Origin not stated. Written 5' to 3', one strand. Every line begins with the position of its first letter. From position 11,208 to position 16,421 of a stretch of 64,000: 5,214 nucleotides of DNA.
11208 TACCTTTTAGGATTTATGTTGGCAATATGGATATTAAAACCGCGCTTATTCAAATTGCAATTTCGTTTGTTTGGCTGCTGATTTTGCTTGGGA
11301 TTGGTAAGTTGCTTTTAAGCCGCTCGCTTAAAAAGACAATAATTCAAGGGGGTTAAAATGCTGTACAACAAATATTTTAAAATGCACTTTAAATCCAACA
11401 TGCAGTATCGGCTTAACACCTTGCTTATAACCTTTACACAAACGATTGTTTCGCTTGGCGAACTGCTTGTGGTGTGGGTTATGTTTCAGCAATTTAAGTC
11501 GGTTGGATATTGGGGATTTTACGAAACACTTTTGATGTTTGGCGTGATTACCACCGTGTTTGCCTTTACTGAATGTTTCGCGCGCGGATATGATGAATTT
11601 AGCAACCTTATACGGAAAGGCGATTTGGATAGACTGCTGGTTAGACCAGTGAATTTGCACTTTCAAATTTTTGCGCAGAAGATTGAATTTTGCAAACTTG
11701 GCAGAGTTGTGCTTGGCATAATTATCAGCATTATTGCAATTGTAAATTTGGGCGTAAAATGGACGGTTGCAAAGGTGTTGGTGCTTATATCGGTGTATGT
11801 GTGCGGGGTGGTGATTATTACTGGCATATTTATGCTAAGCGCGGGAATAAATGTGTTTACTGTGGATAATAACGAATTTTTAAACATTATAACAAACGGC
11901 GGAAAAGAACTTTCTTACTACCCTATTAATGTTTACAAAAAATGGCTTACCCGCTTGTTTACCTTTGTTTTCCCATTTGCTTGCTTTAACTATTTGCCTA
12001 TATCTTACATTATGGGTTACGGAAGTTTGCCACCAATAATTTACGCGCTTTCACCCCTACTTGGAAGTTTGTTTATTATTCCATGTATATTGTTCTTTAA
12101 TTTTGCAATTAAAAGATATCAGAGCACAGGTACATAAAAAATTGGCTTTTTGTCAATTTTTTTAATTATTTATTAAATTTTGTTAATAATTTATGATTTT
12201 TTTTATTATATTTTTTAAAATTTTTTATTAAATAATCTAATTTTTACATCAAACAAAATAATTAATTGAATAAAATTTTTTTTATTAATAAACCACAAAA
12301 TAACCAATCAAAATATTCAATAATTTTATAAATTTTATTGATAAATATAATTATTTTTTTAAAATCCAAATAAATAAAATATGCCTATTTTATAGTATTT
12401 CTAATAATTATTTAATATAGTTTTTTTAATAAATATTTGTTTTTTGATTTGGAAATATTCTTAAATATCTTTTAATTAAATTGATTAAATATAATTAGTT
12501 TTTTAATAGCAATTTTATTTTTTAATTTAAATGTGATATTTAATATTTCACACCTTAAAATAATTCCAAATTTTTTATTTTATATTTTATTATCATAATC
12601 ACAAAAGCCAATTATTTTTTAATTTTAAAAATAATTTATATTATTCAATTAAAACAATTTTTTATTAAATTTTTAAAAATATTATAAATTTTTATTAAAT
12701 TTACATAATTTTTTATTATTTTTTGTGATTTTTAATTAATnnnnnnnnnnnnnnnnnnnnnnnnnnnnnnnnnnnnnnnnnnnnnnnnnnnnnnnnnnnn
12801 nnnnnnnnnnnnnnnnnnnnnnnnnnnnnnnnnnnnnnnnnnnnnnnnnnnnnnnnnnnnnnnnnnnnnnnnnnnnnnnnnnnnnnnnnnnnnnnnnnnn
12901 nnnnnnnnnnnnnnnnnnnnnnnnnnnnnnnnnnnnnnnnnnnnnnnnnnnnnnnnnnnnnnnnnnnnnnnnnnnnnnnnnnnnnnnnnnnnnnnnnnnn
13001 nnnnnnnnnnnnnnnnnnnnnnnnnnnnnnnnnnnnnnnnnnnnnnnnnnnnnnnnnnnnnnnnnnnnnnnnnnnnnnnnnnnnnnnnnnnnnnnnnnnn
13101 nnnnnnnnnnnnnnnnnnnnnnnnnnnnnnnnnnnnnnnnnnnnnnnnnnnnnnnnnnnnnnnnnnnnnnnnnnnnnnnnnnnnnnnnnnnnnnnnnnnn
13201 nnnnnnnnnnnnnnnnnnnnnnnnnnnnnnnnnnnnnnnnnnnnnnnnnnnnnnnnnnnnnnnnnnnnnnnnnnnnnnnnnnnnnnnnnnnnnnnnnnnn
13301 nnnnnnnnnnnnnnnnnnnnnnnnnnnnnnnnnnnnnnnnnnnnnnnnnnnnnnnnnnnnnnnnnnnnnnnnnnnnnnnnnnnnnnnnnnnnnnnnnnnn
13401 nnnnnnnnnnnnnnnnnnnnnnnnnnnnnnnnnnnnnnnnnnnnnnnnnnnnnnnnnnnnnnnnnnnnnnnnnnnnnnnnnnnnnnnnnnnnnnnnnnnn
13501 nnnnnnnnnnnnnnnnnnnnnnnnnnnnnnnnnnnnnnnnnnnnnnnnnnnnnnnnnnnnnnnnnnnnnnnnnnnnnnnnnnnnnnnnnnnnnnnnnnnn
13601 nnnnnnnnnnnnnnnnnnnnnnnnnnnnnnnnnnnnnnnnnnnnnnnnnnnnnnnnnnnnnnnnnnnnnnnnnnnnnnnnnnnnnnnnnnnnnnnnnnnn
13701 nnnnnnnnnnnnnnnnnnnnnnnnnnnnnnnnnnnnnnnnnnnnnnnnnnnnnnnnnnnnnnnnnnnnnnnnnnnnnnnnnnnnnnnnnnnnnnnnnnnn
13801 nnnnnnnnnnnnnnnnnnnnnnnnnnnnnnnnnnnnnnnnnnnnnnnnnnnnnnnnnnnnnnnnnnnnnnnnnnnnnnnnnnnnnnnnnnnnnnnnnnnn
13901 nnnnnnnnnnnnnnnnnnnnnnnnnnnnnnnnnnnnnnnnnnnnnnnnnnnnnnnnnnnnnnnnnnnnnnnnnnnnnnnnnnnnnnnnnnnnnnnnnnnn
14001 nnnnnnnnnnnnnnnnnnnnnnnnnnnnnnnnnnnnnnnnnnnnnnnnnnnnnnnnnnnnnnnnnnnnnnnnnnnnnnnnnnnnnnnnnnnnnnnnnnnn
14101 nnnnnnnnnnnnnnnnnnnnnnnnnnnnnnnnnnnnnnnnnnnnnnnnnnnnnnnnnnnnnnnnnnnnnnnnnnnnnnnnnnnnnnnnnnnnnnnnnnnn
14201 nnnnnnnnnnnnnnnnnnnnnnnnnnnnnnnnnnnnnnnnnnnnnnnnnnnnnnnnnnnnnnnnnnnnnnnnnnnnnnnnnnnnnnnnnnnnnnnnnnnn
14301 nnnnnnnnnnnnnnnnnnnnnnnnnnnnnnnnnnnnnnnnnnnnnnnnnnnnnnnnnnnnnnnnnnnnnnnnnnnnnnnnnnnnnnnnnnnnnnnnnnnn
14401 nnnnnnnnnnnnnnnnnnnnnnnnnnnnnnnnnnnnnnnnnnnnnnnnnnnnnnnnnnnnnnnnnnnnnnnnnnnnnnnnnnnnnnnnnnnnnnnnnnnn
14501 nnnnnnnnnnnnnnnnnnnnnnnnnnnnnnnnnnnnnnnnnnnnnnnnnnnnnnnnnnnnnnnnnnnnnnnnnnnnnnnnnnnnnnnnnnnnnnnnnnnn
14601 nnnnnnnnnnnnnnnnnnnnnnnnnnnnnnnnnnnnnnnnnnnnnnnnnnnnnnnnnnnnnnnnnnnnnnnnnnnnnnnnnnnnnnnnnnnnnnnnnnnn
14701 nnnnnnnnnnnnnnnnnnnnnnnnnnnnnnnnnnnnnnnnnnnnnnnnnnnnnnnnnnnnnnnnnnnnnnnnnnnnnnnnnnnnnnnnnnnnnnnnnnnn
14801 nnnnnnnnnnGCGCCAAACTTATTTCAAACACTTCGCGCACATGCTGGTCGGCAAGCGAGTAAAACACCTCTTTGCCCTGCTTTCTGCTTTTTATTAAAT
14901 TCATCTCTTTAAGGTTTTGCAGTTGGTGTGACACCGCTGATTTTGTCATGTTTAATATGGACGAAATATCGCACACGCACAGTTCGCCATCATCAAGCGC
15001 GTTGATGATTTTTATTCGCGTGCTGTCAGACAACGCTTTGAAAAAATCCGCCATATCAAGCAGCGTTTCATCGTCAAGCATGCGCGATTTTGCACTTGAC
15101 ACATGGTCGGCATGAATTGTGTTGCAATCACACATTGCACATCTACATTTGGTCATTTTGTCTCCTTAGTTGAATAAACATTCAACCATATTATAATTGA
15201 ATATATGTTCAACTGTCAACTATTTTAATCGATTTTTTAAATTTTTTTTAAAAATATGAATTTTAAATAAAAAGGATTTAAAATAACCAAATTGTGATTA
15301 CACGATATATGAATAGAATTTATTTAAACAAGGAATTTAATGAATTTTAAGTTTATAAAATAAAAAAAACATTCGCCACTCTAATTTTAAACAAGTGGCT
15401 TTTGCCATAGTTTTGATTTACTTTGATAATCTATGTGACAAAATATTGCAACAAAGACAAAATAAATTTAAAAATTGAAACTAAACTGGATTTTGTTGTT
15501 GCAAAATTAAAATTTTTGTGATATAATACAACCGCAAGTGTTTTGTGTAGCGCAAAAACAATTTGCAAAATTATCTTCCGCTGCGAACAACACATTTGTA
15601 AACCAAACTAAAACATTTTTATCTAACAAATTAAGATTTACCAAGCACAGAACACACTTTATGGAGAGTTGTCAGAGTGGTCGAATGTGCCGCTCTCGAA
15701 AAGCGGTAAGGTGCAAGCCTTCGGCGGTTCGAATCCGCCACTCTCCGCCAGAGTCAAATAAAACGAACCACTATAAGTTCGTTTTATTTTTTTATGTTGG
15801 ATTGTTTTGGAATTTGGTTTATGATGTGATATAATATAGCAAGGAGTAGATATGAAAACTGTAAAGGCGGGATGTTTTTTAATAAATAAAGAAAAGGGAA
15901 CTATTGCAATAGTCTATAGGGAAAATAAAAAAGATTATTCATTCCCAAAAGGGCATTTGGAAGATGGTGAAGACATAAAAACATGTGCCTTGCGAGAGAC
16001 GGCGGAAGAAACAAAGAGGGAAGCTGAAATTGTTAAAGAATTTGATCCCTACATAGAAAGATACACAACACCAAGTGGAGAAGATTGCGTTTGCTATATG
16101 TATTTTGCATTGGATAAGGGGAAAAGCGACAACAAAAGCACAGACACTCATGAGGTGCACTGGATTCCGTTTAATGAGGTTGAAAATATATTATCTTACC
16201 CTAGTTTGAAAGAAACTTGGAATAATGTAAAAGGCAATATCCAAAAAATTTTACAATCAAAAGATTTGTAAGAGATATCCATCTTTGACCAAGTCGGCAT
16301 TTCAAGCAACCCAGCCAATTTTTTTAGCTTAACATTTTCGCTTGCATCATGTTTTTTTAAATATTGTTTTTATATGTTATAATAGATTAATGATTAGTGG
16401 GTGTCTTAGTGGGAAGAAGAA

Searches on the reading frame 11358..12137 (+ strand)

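Call 73: search_protein_families(library=pfam, proteins=[window:11358-12137:+], max_evalue=0.001)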
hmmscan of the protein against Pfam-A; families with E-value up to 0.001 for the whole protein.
window:11358-12137:+ (259 aa): 1 family
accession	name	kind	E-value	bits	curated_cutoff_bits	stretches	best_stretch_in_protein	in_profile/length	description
PF06182.17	ABC2_membrane_6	-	9.1e-41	140.6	22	1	31-258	3-229/229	ABC-2 family transporter protein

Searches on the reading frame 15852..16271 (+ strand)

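Call 73: search_protein_families(library=pfam, proteins=[window:15852-16271:+], max_evalue=0.001)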
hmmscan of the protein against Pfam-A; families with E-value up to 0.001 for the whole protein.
window:15852-16271:+ (139 aa): 1 family
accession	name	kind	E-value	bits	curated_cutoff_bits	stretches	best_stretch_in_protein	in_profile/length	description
PF00293.34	NUDIX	-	1.4e-17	64.4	21.1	1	2-112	2-119/134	NUDIX domain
